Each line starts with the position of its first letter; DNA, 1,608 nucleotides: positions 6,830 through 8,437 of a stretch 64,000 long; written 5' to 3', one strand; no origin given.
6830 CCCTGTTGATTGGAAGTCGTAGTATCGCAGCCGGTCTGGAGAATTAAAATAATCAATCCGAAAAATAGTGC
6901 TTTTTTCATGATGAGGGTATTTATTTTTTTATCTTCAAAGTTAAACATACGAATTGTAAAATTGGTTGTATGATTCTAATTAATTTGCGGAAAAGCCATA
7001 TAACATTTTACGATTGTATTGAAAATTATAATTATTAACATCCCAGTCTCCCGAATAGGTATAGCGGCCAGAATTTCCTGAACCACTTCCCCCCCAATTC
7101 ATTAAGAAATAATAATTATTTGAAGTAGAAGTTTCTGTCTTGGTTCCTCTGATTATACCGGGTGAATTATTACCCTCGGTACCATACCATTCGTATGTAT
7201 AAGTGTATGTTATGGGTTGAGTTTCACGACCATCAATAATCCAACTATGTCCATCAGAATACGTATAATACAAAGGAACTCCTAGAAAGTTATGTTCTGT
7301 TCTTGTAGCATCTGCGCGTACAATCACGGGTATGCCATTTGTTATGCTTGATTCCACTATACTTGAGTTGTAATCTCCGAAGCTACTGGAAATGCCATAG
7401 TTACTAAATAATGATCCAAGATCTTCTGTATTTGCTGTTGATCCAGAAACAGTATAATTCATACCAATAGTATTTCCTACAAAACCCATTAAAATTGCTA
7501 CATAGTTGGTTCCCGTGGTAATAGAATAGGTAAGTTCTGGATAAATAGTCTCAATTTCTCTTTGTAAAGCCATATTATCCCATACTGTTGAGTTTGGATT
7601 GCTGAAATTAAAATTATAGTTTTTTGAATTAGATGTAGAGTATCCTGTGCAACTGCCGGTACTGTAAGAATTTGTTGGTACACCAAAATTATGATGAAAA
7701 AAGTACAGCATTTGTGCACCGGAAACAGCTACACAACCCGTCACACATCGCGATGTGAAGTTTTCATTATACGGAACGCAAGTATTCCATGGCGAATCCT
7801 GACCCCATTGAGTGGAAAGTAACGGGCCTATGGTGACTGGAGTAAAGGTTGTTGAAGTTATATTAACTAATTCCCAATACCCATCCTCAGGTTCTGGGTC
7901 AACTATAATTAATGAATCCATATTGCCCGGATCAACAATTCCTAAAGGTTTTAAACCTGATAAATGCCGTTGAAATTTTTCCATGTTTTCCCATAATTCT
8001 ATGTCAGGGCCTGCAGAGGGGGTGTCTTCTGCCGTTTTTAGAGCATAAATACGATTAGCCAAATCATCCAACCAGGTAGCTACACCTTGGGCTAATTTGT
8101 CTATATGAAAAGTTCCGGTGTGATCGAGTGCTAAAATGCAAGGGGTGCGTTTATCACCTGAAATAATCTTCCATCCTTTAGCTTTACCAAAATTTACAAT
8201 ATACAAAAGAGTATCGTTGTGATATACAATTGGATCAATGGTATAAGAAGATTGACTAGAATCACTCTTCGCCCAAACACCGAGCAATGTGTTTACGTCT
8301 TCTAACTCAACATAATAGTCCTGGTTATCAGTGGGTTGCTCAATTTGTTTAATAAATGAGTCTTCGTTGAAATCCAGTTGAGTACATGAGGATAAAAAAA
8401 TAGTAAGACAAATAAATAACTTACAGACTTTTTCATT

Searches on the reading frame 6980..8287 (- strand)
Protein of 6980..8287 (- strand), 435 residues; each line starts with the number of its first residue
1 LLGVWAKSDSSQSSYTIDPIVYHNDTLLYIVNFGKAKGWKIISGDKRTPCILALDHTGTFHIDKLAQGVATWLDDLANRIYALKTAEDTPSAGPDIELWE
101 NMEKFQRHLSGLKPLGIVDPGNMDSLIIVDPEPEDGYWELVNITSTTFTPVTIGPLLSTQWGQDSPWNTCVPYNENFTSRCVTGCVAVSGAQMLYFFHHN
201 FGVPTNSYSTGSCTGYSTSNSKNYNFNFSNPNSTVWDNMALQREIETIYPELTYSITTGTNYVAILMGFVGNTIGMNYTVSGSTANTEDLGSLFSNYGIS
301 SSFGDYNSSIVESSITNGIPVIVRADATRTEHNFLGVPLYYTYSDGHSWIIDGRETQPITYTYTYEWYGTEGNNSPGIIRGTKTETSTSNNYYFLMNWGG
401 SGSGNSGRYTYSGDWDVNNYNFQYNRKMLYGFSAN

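Call 61: search_protein_families(library=pfam, proteins=[window:6980-8287:-], max_evalue=0.001)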
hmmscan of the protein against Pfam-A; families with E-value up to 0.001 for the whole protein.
window:6980-8287:- (435 aa): 2 families
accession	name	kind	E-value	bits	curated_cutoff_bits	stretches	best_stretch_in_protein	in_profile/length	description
PF01640.23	Peptidase_C10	-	4.3e-24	86.3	26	1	161-405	1-191/194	Peptidase C10 family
PF13734.11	Inhibitor_I69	-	1.5e-10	41.9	25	1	23-80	41-98/98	Spi protease inhibitor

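Call 65: list_cluster_members(proteins=[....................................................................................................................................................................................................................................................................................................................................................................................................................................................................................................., window:6980-8287:-, window:6980-8206:-, window:6980-8071:-, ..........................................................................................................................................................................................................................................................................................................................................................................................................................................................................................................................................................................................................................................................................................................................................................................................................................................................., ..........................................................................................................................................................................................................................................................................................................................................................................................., window:6187-6948:-, window:5257-6162:-])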
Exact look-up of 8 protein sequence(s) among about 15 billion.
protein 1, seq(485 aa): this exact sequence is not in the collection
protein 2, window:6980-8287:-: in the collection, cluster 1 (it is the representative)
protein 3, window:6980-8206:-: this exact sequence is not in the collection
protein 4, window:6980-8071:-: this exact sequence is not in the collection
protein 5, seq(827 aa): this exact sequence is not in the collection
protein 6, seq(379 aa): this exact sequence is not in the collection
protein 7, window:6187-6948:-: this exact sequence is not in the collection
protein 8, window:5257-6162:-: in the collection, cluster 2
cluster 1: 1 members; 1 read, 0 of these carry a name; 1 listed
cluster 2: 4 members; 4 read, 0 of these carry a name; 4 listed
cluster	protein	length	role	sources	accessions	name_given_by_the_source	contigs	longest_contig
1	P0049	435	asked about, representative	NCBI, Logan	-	-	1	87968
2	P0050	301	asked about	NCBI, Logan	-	-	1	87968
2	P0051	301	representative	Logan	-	-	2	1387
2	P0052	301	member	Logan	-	-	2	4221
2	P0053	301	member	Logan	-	-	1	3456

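Call 69: find_encoding_contigs(protein=P0049, flank=3000, max_places=10)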
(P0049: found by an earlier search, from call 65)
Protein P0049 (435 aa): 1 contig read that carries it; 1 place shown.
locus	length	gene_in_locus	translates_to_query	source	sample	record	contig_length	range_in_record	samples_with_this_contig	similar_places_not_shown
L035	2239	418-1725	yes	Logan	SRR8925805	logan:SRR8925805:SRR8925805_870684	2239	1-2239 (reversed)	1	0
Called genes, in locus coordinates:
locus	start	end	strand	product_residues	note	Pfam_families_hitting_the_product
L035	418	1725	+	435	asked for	PF13734:Inhibitor_I69, PF01640:Peptidase_C10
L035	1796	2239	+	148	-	?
